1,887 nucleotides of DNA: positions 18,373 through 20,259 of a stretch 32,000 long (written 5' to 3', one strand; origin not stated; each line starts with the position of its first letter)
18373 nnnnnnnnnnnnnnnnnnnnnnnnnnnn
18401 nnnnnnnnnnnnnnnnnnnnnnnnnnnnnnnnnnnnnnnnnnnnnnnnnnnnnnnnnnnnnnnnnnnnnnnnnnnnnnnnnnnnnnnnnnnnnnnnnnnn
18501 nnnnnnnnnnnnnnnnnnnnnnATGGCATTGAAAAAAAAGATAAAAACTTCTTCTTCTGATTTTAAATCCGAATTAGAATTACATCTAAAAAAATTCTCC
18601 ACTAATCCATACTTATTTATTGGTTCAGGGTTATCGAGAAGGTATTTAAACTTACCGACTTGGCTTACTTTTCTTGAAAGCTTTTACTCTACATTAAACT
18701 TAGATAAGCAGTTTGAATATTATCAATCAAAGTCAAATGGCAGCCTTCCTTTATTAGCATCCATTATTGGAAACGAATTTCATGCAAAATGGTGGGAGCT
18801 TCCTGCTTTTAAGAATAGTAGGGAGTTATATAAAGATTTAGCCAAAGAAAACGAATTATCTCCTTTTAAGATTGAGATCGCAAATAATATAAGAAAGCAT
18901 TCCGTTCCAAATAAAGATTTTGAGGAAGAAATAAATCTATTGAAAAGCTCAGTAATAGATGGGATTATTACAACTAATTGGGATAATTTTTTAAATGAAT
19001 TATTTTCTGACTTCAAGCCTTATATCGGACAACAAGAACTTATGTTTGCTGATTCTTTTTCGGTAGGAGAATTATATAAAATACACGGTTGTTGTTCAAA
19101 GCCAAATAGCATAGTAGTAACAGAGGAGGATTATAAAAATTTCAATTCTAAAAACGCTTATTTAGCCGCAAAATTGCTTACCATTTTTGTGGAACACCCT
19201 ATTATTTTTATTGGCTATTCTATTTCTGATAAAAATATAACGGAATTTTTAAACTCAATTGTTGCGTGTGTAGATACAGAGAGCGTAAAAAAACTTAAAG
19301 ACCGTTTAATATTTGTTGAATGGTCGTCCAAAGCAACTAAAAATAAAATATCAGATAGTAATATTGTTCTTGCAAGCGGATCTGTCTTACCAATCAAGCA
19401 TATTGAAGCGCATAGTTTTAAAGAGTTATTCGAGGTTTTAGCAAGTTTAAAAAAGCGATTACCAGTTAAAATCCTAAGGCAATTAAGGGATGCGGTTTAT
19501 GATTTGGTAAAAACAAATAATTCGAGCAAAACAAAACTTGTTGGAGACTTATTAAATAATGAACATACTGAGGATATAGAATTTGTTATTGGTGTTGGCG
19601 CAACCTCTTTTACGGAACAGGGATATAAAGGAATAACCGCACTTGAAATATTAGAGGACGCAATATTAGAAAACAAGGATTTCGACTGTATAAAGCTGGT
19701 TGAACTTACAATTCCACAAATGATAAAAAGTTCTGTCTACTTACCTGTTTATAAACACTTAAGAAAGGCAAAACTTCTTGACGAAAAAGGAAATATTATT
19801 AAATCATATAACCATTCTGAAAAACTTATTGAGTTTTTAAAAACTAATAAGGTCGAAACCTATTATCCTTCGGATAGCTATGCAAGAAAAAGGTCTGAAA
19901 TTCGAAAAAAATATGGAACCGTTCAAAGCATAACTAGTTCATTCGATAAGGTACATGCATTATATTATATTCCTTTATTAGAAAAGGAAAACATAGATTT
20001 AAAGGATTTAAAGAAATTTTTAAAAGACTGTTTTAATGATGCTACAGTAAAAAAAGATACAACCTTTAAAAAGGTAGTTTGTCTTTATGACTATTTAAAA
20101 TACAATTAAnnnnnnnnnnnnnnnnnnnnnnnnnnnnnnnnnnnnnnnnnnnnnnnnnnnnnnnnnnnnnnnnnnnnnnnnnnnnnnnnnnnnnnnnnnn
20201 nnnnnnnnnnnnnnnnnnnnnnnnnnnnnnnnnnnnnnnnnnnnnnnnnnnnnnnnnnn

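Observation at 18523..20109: Stand-alone SIR2_2 sirtuin-like protein with an uncharacterised 240-aa C-terminal domain: candidate single-gene anti-phage NADase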

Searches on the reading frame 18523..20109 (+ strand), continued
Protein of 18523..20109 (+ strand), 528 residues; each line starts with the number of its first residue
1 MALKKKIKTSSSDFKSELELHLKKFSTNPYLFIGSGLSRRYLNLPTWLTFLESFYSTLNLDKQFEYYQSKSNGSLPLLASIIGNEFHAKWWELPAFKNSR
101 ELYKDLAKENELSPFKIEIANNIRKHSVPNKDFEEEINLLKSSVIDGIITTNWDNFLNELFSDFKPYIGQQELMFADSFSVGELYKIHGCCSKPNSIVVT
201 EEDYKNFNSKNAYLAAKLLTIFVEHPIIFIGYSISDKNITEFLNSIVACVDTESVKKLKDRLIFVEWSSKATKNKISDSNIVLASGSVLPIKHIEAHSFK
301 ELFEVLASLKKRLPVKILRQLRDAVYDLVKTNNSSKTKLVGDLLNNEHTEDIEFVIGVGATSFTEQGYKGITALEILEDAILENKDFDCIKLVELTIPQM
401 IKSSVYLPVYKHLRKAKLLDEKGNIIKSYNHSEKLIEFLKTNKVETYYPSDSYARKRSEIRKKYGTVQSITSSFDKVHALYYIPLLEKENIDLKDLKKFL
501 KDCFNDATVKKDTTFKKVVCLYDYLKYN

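Call 70: get_annotated_region(hit=H9, flank=6000)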
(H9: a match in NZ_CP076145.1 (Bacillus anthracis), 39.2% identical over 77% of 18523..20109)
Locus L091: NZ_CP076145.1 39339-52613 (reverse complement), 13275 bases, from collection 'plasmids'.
description: Bacillus anthracis strain 3016 plasmid pXO2, complete sequence
organism: Bacillus anthracis (NCBI taxid 1392)
taxonomy: Bacteria; Bacillota; Bacilli; Bacillales; Bacillaceae; Bacillus; Bacillus anthracis
host: -; source: cattle; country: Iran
typing (MOB-suite, as given by PLSDB): conjugative; replicon rep_cluster_163; relaxase MOBP; mating-pair formation MPF_T
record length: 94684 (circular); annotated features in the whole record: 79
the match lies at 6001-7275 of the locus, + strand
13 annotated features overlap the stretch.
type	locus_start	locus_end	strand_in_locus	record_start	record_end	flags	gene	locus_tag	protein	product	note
CDS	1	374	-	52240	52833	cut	-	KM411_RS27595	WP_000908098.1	DUF3967 domain-containing protein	-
CDS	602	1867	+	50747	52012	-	-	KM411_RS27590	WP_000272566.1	Y-family DNA polymerase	-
CDS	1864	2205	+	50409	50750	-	-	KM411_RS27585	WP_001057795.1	YolD-like family protein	-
CDS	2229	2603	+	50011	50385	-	-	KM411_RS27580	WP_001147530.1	hypothetical protein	-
CDS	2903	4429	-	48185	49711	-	-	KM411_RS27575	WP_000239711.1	hypothetical protein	-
CDS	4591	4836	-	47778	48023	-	-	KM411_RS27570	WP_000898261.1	helix-turn-helix domain-containing protein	-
CDS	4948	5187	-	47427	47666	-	-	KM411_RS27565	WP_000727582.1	hypothetical protein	-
CDS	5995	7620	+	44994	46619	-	-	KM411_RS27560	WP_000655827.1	SIR2 family protein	-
CDS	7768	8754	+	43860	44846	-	-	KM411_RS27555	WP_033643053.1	site-specific integrase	GO:0015074 - DNA integration [Evidence IEA]; GO:0006310 - DNA recombination [Evidence IEA]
CDS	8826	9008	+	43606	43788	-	-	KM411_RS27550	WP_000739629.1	hypothetical protein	-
CDS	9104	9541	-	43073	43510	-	-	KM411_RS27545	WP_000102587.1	hypothetical protein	-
CDS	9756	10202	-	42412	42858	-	-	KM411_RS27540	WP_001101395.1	CPBP family intramembrane glutamic endopeptidase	GO:0071586 - CAAX-box protein processing [Evidence IEA]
CDS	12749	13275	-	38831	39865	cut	-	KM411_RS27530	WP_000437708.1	DUF3991 and TOPRIM domain-containing protein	GO:0006260 - DNA replication [Evidence IEA]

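Call 77: find_related_loci(query=A1, collection=viral_contigs, flank=8000)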
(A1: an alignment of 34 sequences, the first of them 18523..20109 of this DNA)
Query A1 (528 aa) in viral_contigs; peptide patterns used: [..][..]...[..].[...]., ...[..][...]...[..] (x = any residue, [..] = any of these).
135 stretches matched a pattern; 80 encode a relative of the query (tblastn E <= 1e-3); 80 distinct loci.
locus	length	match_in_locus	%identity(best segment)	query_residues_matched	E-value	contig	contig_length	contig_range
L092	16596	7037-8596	40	21-528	1e-108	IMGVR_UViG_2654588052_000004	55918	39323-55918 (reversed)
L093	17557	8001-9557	39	21-528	2e-106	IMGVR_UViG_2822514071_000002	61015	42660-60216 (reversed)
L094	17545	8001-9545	33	13-528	9e-100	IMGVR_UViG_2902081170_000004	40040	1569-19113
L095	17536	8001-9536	33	18-528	2e-99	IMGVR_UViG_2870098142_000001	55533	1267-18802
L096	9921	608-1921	39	13-457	2e-97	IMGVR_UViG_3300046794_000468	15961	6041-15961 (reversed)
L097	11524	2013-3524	36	13-528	3e-97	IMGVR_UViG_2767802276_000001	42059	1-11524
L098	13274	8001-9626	36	8-528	4e-95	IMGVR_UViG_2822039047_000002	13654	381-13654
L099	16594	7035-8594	40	21-528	8e-109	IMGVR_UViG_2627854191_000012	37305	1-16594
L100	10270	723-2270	35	13-528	7e-93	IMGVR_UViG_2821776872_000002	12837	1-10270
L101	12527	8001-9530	35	23-527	2e-90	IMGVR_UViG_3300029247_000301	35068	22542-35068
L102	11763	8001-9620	34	5-527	4e-88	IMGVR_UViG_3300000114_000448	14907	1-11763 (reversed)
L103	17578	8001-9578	35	7-527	2e-84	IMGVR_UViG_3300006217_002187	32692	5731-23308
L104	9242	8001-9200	36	15-414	3e-82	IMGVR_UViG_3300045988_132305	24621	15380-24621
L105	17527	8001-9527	34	24-528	1e-81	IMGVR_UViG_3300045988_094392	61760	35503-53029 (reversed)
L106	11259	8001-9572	31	16-527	1e-81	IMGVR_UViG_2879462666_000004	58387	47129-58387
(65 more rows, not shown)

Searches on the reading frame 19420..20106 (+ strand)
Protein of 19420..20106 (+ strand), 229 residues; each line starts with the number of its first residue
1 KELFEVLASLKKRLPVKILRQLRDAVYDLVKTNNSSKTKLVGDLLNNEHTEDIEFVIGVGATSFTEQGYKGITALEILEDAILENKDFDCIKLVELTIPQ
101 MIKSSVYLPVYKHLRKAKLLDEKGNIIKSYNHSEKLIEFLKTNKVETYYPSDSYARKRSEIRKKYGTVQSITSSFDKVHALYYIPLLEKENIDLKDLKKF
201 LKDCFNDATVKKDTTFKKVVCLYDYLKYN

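Call 32: predict_structure(alignment_id=A3)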
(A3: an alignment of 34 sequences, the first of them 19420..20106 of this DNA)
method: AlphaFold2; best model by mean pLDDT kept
length: 229 residues; sequences in the alignment: 34
mean_pLDDT: 79.5   pTM: 0.69
mean pLDDT of the five models: 79.5, 78.7, 78.3, 78.4, 76.9
residues with pLDDT >= 90: 114; 70-90: 46; 50-70: 33; < 50: 36
segments of 3 or more residues with pLDDT < 50: 1-13, 37-43, 52-64
pLDDT, mean of each block of 10 residues (from residue 1): 45 53 58 49 51 43 61 91 92 90 84 94 85 85 90 93 96 96 96 97 94 93 96
secondary structure, 60 per line:
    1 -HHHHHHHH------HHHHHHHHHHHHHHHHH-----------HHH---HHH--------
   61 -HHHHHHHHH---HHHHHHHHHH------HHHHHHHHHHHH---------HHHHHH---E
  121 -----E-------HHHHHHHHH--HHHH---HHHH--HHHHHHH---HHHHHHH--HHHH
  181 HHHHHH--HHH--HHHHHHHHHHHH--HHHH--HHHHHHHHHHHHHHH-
elements in order: H2-9 H16-32 H62-70 H74-83 H90-101 H111-116 H134-142 H145-148 H152-155 H158-164 H168-174 H177-186 H194-205 H208-211 H214-228

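Call 37: fold_search(model_id=the predicted structure, library=pdb)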
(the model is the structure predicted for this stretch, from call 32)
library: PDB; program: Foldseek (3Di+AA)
matches with E <= 10: 28; with E <= 0.001: 0
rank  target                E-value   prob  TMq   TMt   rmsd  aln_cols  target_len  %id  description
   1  3w3u                  3.2e+00  0.03  0.12  0.05  17.9       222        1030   15  Crystal structure of Kap121p mutant R349A/Q350A/D353A/E396A/N430K/D438A/N477A (released 2013-04-10)
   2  2voi_A                3.5e+00  0.04  0.15  0.21  16.4       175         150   10  Structure of mouse A1 bound to the Bid BH3-domain (released 2008-03-04)
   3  6z5l                  4.1e+00  0.03  0.17  0.17  12.4       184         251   12  Helical reconstruction of influenza A virus M1 in complex with nucleic acid. (released 2020-10-14)
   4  5v7s_B                4.5e+00  0.07  0.18  0.25  12.7       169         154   12  Crystal structure of Influenza A virus matrix protein M1 (NLS-88E, pH 6.2) (released 2017-04-12)
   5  2mhk_MODEL_1_A        4.5e+00  0.04  0.13  0.12  15.6       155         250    9  E. coli LpoA N-terminal domain (released 2014-06-25)
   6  1dqe_A                6.1e+00  0.04  0.15  0.22  14.5       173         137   12  BOMBYX MORI PHEROMONE BINDING PROTEIN (released 2001-01-10)
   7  8qah_B                6.7e+00  0.01  0.11  0.07  15.9       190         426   14  X-ray crystal structure of a de novo designed single-chain parallel coiled-coil alpha-helical barrel with 8 inner heli (released 2024-07-03)
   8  2xpx_A                7.0e+00  0.02  0.15  0.19  13.7       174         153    9  Crystal structure of BHRF1:Bak BH3 complex (released 2011-01-26)
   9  4in3_B                7.0e+00  0.01  0.15  0.08  18.2       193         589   11  Crystal Structure of the Chs5-Bch1 Exomer Cargo Adaptor Complex (released 2013-03-06)
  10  5h2v_A                7.4e+00  0.02  0.14  0.05  17.6       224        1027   16  Crystal structure of the karyopherin Kap121p bound to the SUMO protease Ulp1p (released 2016-12-14)
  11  3pvs_B                7.4e+00  0.01  0.15  0.10  15.8       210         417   13  Structure and biochemical activities of Escherichia coli MgsA (released 2011-02-02)
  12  4cs7_E                7.8e+00  0.04  0.14  0.18  12.7       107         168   17  Crystal structure of the asymmetric human metapneumovirus M2-1 tetramer, form 1 (released 2014-05-28)
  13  8z9m_B                7.8e+00  0.03  0.17  0.05  14.0       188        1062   16  Cryo-EM structure of dimeric WDR11-FAM91A1 complex (released 2024-08-14)
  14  3zyl_B                7.8e+00  0.02  0.17  0.16  14.1       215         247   12  Structure of a truncated CALM (PICALM) ANTH domain (released 2011-12-07)
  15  6aby_B                7.8e+00  0.01  0.13  0.09  18.5       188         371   10  Crystal structure of citrate synthase (Msed_1522) from Metallosphaera sedula in complex with oxaloacetate (released 2019-03-20)
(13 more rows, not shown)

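Call 42: fold_search(model_id=the predicted structure, library=viral)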
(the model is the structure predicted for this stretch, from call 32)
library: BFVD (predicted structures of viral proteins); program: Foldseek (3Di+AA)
matches with E <= 10: 59; with E <= 0.001: 0
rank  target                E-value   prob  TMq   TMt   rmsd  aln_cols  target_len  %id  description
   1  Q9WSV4                9.4e-01  0.07  0.15  0.13  17.1       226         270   11  ORF32 protein [Plutella xylostella granulovirus]
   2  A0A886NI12            1.6e+00  0.03  0.12  0.09  18.3       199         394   12  (no name in the UniProt tables at hand)
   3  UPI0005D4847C         1.9e+00  0.05  0.16  0.19  19.9       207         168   13  (no name look-up for this kind of identifier)
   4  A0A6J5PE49            2.4e+00  0.03  0.15  0.09  17.5       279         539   11  Uncharacterized protein [uncultured Caudovirales phage]
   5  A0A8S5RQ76            2.5e+00  0.06  0.15  0.13  13.4       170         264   12  (no name in the UniProt tables at hand)
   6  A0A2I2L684            2.9e+00  0.04  0.17  0.12  14.9       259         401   12  F-box domain-containing protein [Orpheovirus IHUMI-LCC2]
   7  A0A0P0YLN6            3.1e+00  0.02  0.11  0.11  15.7       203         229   12  (no name in the UniProt tables at hand)
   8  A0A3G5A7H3            3.4e+00  0.03  0.15  0.09  22.5       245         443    9  Uncharacterized protein [Hyperionvirus sp.]
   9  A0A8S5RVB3            3.4e+00  0.03  0.16  0.06  22.3       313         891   11  TrbL/VirB6 plasmid conjugal transfer protein [Siphoviridae sp. ctHip2]
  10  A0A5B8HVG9            3.8e+00  0.02  0.16  0.08  26.0       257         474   18  DnaJ domain protein [Mimiviridae sp. ChoanoV1]
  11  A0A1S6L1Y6            4.0e+00  0.02  0.11  0.12  12.0       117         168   12  (no name in the UniProt tables at hand)
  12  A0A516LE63            4.2e+00  0.02  0.15  0.09  16.8       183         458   12  (no name in the UniProt tables at hand)
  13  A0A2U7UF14            4.4e+00  0.03  0.18  0.14  18.5       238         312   10  Uncharacterized protein [Pandoravirus macleodensis]
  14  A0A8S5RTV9            4.4e+00  0.02  0.14  0.11  21.1       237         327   12  Repressor protein [Ackermannviridae sp.]
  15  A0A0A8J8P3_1          4.8e+00  0.02  0.14  0.05  21.6       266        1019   13  Glycoside hydrolase family 19 catalytic domain-containing protein [Ralstonia phage RSL2]
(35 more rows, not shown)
